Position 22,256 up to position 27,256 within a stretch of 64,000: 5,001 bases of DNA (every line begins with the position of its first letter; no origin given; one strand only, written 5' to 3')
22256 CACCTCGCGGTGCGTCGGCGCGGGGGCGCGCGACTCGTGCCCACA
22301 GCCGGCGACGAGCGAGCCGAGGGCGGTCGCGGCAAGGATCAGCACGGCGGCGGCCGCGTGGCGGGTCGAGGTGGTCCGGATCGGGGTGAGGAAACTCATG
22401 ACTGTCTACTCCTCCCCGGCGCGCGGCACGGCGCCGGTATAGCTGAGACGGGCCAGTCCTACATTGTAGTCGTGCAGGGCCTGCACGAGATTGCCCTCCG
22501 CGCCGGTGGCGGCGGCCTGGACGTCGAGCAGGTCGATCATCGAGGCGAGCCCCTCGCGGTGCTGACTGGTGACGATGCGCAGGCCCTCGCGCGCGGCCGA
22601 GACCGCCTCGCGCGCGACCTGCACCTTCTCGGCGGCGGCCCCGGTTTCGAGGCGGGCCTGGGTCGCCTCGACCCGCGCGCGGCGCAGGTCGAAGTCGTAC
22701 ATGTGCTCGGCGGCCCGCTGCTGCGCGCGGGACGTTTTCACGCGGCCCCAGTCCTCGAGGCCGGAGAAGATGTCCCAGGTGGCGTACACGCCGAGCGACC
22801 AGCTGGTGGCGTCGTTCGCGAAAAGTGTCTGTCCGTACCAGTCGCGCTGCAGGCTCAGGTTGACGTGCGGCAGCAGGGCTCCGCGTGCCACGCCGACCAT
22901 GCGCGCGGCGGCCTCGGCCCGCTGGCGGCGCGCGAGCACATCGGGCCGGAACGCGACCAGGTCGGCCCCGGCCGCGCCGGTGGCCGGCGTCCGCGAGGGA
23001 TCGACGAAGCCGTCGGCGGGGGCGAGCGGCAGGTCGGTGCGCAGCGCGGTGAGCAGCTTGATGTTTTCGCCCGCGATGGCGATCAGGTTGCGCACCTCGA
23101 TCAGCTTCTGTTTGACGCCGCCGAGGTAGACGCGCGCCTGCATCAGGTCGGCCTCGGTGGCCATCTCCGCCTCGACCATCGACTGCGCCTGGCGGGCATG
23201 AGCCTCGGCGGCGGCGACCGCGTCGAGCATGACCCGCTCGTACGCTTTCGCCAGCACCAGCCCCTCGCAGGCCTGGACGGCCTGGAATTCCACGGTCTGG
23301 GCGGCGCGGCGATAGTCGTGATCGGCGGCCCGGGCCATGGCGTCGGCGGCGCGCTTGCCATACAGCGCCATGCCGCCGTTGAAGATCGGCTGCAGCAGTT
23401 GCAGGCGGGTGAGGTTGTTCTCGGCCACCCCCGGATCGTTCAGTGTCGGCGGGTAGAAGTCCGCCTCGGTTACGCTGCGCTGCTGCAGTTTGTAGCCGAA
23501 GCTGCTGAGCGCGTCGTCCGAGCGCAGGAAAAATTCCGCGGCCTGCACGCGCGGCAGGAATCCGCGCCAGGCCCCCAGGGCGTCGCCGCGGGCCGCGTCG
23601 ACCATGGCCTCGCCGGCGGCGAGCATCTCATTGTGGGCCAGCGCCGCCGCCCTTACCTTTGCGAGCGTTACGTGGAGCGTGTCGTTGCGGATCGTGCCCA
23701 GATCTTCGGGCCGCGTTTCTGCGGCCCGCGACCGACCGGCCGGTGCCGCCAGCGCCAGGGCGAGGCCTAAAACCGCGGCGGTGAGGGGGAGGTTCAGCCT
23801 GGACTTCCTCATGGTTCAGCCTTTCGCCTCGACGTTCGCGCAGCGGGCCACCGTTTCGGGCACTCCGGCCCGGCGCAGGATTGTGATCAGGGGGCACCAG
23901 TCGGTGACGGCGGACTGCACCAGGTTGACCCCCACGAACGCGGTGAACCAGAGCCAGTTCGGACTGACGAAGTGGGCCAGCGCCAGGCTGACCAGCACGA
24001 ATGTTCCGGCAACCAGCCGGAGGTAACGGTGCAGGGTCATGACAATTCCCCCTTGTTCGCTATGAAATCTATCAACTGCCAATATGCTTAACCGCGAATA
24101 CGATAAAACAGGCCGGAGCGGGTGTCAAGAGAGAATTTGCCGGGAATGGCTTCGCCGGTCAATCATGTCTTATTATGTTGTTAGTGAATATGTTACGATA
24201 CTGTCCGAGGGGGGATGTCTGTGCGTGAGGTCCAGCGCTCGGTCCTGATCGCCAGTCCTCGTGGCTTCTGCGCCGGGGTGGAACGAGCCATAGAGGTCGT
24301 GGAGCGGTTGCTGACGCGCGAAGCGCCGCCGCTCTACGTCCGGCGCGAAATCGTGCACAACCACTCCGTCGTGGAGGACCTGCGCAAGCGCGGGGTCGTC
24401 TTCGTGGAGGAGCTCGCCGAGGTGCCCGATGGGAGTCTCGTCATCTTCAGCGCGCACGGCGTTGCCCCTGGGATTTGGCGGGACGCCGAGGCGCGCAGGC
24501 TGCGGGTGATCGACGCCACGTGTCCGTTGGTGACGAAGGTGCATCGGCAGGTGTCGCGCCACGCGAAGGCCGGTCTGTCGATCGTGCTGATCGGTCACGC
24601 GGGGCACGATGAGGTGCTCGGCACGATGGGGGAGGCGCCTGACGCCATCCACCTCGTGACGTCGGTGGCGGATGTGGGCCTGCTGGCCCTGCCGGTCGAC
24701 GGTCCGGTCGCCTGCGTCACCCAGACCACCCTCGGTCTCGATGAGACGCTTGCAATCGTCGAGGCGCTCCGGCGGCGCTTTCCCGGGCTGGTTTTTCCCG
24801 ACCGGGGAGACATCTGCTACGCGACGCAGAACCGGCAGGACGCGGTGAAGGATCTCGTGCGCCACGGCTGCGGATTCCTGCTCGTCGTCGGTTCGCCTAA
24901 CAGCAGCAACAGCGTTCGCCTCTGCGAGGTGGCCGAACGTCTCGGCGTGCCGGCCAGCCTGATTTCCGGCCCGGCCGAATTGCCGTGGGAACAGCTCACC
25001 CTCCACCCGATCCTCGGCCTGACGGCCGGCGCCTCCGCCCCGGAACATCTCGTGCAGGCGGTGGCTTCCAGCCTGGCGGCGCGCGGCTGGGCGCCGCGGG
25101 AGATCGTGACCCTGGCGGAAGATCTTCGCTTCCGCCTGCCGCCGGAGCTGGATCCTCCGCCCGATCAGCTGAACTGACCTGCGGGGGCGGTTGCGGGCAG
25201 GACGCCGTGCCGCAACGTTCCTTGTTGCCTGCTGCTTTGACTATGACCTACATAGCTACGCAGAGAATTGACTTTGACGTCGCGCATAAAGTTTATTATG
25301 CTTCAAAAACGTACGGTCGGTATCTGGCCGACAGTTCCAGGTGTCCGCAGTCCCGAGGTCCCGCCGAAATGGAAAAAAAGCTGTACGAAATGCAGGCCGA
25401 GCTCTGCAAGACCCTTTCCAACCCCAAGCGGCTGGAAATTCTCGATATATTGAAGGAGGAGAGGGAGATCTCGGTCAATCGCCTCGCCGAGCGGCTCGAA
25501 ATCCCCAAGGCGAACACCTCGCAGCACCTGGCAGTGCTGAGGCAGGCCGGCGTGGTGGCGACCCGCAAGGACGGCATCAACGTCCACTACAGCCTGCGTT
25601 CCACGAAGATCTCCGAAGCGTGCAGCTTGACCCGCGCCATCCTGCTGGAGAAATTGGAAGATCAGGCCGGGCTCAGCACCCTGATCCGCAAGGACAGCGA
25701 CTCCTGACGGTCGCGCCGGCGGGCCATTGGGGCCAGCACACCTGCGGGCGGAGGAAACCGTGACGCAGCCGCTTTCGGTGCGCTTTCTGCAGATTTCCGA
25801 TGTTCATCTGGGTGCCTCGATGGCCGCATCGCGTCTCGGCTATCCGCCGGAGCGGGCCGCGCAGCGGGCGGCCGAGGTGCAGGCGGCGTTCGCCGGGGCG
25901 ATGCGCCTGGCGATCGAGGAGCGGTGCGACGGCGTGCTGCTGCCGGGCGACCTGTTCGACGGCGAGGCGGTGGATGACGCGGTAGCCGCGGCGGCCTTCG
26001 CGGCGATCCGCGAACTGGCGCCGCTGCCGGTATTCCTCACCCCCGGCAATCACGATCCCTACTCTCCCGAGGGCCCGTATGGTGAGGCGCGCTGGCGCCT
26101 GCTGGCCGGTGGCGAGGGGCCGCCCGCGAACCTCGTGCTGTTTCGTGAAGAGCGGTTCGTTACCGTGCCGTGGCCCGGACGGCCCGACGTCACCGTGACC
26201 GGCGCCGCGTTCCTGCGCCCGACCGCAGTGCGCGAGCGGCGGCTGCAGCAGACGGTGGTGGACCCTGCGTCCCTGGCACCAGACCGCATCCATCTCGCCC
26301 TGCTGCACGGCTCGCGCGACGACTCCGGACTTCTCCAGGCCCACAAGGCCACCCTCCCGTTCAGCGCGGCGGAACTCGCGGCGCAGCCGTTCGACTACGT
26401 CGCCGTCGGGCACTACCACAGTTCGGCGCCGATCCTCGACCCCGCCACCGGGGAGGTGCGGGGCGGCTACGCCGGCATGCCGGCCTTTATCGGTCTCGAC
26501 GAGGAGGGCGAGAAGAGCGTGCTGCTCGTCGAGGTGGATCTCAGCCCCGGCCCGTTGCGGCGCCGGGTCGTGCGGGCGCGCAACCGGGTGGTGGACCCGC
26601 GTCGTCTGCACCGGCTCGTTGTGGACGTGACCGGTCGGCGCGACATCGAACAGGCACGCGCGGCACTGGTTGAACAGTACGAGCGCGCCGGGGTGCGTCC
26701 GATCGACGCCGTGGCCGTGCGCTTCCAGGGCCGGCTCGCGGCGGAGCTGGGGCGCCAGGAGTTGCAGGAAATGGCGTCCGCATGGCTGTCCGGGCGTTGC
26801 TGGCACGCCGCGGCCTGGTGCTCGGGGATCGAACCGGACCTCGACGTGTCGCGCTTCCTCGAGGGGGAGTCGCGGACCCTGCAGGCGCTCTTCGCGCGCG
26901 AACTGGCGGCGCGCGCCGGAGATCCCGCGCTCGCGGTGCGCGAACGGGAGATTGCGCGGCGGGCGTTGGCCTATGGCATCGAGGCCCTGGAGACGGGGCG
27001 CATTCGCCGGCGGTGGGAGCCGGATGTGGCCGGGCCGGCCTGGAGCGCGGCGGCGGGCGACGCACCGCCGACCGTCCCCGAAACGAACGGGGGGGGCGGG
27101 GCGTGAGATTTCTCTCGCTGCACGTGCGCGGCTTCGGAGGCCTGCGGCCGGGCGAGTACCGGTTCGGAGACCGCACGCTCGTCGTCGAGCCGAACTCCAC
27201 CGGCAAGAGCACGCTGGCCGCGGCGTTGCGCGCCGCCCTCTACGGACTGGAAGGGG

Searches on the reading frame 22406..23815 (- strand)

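Call 61: search_protein_families(library=pfam, proteins=[window:22406-23815:-], max_evalue=0.00001)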
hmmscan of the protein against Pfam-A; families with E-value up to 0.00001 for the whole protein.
window:22406-23815:- (469 aa): 1 family
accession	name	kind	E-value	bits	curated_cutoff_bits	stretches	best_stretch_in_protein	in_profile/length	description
PF02321.23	OEP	-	4.1e-47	160.9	22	2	287-459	9-184/187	Outer membrane efflux protein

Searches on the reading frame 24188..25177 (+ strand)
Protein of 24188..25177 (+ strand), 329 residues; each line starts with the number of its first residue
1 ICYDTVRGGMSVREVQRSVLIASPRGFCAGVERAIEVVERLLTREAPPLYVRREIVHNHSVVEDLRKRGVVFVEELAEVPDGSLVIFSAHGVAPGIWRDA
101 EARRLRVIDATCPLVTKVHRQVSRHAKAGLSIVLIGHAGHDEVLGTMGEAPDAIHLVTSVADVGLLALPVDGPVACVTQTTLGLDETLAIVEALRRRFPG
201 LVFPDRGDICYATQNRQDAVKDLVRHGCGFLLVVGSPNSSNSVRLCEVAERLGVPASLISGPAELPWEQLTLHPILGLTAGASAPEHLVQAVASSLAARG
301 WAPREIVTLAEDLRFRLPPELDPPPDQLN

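Call 81: search_protein_families(library=pfam, proteins=[window:24188-25177:+], max_evalue=0.00001)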
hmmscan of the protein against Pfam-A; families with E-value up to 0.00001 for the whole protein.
window:24188-25177:+ (329 aa): 1 family
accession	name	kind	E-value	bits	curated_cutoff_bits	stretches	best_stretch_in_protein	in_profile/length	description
PF02401.23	LYTB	-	1.6e-84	283.8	24.5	1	19-296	1-266/267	LytB protein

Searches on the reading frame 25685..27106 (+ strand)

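Call 81: search_protein_families(library=pfam, proteins=[window:25685-27106:+], max_evalue=0.00001)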
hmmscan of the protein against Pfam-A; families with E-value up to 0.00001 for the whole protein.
window:25685-27106:+ (473 aa): 1 family
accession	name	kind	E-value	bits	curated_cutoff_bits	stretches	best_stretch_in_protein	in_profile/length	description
PF00149.33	Metallophos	-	2.9e-11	44.6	21.5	1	33-246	2-190/191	Calcineurin-like phosphoesterase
